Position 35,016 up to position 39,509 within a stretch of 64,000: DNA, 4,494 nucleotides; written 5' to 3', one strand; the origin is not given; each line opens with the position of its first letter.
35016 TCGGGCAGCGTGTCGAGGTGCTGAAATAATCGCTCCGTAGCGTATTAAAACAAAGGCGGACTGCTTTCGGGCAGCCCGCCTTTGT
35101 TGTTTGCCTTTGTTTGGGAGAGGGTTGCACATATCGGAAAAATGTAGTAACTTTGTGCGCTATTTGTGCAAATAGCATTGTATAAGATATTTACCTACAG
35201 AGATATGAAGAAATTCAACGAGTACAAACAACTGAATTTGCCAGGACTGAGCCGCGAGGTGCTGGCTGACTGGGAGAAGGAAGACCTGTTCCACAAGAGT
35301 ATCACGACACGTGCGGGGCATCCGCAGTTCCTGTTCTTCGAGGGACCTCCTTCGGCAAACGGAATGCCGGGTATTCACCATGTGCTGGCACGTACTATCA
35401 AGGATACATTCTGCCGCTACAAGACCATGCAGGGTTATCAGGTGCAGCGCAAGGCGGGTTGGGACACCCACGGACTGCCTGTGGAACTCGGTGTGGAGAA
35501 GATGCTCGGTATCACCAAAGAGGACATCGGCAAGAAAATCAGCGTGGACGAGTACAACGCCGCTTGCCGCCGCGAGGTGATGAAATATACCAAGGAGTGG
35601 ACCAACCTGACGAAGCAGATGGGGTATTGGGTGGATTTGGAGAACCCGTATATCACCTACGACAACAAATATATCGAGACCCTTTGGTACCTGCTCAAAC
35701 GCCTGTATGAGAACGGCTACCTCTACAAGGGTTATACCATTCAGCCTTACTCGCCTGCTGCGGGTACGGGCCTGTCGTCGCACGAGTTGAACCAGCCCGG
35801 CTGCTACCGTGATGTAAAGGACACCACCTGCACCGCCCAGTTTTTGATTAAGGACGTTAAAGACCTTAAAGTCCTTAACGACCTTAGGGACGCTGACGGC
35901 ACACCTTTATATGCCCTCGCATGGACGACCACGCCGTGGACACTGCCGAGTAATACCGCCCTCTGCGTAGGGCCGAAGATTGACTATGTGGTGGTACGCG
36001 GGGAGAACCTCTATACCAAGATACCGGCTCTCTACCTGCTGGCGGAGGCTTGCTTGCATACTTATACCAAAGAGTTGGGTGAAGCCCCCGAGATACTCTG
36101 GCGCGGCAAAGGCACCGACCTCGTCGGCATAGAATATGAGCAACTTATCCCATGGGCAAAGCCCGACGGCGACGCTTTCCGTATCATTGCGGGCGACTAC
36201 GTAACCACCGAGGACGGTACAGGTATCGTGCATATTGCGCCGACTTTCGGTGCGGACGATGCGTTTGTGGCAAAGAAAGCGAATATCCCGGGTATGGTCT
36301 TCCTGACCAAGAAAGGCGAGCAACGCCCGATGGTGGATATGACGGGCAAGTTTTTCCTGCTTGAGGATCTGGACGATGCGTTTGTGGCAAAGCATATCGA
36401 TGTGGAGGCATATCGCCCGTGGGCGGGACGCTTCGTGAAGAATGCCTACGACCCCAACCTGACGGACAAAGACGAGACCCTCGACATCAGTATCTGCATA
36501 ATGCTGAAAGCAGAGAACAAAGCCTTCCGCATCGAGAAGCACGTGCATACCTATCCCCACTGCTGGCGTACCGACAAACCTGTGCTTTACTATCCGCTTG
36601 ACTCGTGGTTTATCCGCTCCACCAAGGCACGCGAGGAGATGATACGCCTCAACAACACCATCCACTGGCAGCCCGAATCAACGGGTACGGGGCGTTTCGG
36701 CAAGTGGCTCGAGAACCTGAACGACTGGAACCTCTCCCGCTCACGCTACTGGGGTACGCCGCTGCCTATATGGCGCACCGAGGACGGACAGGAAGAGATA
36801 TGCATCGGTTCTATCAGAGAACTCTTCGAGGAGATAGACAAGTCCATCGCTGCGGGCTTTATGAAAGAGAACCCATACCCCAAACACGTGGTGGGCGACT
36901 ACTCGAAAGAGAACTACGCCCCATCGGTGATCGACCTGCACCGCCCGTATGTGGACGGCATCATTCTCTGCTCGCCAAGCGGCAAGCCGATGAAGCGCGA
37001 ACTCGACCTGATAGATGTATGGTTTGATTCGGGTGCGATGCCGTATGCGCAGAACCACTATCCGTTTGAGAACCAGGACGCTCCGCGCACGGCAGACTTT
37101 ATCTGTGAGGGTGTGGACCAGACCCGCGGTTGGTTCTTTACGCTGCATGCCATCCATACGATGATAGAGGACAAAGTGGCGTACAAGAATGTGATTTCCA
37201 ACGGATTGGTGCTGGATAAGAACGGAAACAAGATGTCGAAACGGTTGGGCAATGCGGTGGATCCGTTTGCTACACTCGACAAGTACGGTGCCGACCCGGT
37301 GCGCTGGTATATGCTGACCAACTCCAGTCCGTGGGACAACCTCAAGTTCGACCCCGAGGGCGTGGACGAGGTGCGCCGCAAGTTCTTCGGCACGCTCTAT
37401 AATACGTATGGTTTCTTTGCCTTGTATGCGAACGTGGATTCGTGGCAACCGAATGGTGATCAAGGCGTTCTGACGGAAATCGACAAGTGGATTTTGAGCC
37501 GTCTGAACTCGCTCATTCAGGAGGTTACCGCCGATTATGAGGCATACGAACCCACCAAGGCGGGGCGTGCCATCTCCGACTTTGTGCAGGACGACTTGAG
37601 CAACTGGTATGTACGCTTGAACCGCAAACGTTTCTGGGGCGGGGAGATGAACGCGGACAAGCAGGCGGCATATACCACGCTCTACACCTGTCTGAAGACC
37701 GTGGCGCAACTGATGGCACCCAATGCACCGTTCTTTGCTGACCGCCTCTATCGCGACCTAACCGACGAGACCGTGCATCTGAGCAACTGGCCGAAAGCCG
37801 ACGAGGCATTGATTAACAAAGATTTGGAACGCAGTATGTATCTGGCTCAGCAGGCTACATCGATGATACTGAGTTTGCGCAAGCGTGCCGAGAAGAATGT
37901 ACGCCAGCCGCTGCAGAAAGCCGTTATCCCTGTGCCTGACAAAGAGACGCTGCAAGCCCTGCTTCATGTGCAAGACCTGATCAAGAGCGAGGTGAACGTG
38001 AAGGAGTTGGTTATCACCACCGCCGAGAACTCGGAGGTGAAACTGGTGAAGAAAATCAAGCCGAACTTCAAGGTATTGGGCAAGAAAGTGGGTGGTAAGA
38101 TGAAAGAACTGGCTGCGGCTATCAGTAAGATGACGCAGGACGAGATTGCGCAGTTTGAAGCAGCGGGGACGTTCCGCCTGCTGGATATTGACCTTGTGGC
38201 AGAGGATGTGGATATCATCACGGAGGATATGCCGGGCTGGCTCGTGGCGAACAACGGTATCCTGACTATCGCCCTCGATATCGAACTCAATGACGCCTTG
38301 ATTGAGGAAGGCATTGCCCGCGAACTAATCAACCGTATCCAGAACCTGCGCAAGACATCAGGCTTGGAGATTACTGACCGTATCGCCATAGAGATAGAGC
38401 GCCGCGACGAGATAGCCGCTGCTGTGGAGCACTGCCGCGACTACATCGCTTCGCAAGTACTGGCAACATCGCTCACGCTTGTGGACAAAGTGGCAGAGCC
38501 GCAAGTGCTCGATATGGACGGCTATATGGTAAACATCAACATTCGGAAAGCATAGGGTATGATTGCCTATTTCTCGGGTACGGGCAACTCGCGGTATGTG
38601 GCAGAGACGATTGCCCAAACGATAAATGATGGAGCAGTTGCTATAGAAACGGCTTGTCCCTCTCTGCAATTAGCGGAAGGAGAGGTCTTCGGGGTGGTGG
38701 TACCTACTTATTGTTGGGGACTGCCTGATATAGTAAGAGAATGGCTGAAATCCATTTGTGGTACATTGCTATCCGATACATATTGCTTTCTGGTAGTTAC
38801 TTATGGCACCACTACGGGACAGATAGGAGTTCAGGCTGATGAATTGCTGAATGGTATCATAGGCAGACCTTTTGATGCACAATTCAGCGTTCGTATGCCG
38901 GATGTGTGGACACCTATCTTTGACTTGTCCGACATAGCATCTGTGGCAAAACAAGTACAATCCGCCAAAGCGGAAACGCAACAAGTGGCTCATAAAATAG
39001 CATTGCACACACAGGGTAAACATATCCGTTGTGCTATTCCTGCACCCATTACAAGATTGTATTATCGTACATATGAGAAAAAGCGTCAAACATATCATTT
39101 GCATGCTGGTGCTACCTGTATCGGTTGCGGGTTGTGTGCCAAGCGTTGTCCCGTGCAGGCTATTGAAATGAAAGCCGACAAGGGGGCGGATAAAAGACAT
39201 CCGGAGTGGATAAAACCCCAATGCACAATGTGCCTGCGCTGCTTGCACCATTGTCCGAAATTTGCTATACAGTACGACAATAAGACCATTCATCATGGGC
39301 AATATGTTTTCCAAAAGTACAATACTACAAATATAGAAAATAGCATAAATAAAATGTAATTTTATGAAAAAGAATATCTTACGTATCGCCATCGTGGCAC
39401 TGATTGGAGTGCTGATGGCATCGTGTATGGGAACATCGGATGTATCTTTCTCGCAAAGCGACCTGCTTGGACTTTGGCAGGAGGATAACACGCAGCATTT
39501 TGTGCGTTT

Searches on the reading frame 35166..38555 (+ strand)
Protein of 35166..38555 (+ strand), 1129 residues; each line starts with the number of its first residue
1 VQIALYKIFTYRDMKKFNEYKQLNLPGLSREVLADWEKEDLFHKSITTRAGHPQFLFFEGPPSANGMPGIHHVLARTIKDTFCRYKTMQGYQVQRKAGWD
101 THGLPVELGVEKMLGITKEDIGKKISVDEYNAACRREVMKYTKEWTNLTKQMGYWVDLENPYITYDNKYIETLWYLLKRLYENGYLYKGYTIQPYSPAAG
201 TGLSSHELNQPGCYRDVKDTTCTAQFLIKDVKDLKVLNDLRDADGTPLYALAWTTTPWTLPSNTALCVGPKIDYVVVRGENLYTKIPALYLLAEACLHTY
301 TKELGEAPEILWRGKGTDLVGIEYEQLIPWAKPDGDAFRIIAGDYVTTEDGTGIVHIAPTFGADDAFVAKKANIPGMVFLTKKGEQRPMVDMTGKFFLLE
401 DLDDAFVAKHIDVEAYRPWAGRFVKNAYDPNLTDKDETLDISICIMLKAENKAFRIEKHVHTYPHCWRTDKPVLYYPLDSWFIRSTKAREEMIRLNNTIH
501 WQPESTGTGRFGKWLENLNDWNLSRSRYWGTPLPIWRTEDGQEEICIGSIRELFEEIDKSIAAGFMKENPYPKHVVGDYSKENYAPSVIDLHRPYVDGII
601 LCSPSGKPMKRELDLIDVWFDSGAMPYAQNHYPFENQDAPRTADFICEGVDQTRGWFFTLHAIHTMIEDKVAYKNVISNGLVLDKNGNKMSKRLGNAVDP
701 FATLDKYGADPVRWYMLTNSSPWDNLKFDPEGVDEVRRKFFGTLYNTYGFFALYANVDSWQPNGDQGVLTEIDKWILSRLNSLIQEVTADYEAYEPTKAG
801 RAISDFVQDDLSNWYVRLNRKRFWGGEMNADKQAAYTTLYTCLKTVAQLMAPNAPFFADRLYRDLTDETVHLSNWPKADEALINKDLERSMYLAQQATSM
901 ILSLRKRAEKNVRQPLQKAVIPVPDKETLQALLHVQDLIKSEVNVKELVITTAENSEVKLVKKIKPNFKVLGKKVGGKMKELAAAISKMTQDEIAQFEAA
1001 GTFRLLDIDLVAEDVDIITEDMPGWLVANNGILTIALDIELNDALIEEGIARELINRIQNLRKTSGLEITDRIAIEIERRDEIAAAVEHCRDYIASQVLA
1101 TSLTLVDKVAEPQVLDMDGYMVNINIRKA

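Call 12: search_protein_families(library=pfam, proteins=[window:35166-38555:+])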
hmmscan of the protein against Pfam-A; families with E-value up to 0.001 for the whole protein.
window:35166-38555:+ (1129 aa): 4 families
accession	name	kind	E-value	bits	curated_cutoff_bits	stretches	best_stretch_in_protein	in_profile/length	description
PF00133.28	tRNA-synt_1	-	3.9e-113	378.8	22.7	1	32-728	2-413/414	tRNA synthetases class I (I, L, M and V)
PF19302.4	DUF5915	-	5.7e-48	163.5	27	1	936-1128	1-194/195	Domain of unknown function (DUF5915)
PF08264.19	Anticodon_1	-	2.8e-35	121.8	25.1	1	773-918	1-146/148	Anticodon-binding domain of tRNA ligase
PF09334.17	tRNA-synt_1g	-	1.1e-14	54.5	20.1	2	64-214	10-143/391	tRNA synthetases class I (M)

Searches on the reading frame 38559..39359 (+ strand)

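Call 12: search_protein_families(library=pfam, proteins=[window:38559-39359:+])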
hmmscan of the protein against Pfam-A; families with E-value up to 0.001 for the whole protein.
window:38559-39359:+ (266 aa): 13 families
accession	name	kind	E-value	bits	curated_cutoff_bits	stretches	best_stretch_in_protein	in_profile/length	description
PF14697.11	Fer4_21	-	4.3e-11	43.2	35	2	185-234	6-53/59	4Fe-4S dicluster domain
PF12838.12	Fer4_7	-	3.5e-09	37.4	27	1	186-234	1-50/52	4Fe-4S dicluster domain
PF13484.11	Fer4_16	-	1.3e-08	35.9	30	1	186-211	1-25/66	4Fe-4S double cluster binding domain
PF13187.11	Fer4_9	-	4.5e-08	33.4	27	1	187-236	2-51/52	4Fe-4S dicluster domain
PF13237.11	Fer4_10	-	2.3e-07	31.1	25.5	1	185-233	7-53/53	4Fe-4S dicluster domain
PF00037.32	Fer4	-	3.8e-07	30.1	21.1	1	187-203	8-24/24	4Fe-4S binding domain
PF12724.12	Flavodoxin_5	-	4.3e-07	30.8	27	1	1-140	1-142/145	Flavodoxin domain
PF17179.9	Fer4_22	-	6.3e-06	27.4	27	1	133-200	30-94/95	4Fe-4S dicluster domain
PF25160.1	LdpA_Fe-S-bd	-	4.9e-05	23.5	27.6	0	185-205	26-46/49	LdpA Fe-S cluster-binding domain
PF12837.12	Fer4_6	-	9.3e-05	22.6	25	0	186-202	8-24/24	4Fe-4S binding domain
PF13534.11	Fer4_17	-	0.00037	21.4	22.2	0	173-199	32-58/61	4Fe-4S dicluster domain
PF12798.12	Fer4_3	-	0.00059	20.9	27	0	187-201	1-15/15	4Fe-4S binding domain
PF13183.11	Fer4_8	-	0.00077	20.4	27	0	186-234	4-66/68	4Fe-4S dicluster domain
